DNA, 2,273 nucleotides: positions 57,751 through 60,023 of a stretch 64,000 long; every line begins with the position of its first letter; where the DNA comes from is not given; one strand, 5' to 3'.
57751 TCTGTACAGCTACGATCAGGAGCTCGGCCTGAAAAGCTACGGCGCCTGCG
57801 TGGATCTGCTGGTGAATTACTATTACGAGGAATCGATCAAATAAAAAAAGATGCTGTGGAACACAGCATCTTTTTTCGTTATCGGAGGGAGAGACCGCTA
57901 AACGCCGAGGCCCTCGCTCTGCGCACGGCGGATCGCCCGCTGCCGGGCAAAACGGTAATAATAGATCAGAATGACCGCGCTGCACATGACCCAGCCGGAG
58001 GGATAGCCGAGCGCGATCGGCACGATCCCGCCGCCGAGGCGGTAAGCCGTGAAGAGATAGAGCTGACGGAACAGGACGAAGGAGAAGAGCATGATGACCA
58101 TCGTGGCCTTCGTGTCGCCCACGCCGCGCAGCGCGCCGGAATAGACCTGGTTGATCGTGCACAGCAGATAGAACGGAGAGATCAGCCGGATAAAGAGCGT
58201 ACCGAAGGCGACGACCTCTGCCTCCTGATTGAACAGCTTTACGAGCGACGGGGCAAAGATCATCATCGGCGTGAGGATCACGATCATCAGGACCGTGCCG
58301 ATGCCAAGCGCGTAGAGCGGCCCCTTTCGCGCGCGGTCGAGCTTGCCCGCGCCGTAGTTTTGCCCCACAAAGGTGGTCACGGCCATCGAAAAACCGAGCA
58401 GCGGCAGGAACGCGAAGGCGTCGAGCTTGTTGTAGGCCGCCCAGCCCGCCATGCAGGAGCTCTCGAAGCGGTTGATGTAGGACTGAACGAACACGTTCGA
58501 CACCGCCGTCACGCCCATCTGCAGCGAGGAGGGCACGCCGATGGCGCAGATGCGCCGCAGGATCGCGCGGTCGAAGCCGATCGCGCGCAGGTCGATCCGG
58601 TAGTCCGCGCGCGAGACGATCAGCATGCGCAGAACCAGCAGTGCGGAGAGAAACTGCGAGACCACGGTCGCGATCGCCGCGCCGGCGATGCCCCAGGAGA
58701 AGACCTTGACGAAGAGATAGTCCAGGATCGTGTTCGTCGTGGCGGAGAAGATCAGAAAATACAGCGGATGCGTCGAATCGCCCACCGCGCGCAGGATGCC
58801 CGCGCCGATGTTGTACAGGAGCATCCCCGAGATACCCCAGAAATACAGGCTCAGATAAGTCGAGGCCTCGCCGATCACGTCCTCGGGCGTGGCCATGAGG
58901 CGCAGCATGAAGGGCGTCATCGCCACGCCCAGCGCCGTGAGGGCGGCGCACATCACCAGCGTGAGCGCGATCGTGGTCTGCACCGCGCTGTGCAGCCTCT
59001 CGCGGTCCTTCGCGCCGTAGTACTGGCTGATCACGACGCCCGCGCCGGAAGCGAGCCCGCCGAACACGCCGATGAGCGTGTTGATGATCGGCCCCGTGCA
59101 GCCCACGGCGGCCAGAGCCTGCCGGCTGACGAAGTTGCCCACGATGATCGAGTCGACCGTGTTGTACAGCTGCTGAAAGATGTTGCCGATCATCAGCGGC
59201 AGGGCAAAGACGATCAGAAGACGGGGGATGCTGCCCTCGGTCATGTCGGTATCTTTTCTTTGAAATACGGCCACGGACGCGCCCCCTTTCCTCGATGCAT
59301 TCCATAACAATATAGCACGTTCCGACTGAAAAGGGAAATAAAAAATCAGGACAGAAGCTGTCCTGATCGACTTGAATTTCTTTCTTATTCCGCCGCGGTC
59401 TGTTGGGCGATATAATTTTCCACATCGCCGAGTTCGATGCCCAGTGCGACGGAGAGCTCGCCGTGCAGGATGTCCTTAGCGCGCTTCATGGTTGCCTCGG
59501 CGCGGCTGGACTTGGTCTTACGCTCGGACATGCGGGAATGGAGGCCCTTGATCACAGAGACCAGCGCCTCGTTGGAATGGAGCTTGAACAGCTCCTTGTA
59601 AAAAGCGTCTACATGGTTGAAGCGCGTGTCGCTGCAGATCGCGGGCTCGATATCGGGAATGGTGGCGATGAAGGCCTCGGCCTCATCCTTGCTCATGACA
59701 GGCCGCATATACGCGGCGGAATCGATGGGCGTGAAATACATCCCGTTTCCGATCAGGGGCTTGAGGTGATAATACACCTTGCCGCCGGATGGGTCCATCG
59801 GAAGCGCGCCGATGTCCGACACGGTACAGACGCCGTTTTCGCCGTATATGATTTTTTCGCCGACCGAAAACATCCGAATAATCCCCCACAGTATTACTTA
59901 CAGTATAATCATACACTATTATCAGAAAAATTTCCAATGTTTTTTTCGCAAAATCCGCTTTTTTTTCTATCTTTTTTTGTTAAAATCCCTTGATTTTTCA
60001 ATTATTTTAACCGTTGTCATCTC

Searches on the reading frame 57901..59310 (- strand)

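Call 18: search_protein_families(library=pfam, proteins=[window:57901-59310:-], max_evalue=0.0001)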
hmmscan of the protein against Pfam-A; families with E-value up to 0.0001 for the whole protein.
window:57901-59310:- (470 aa): 2 families
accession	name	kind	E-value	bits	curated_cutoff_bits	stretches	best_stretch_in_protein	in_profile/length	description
PF01554.23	MatE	-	1.8e-62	210.3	24.9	2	38-199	1-161/161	MatE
PF03023.19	MurJ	-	1.9e-08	33.8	27.4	1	36-235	203-404/451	Lipid II flippase MurJ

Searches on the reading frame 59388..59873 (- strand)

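Call 18: search_protein_families(library=pfam, proteins=[window:59388-59873:-], max_evalue=0.0001)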
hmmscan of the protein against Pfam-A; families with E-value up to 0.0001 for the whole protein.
window:59388-59873:- (162 aa): 1 family
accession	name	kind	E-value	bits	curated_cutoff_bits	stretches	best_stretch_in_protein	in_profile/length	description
PF02559.22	CarD_TRCF_RID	-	1.5e-07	31.8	23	1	2-60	1-57/57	CarD-like/TRCF RID domain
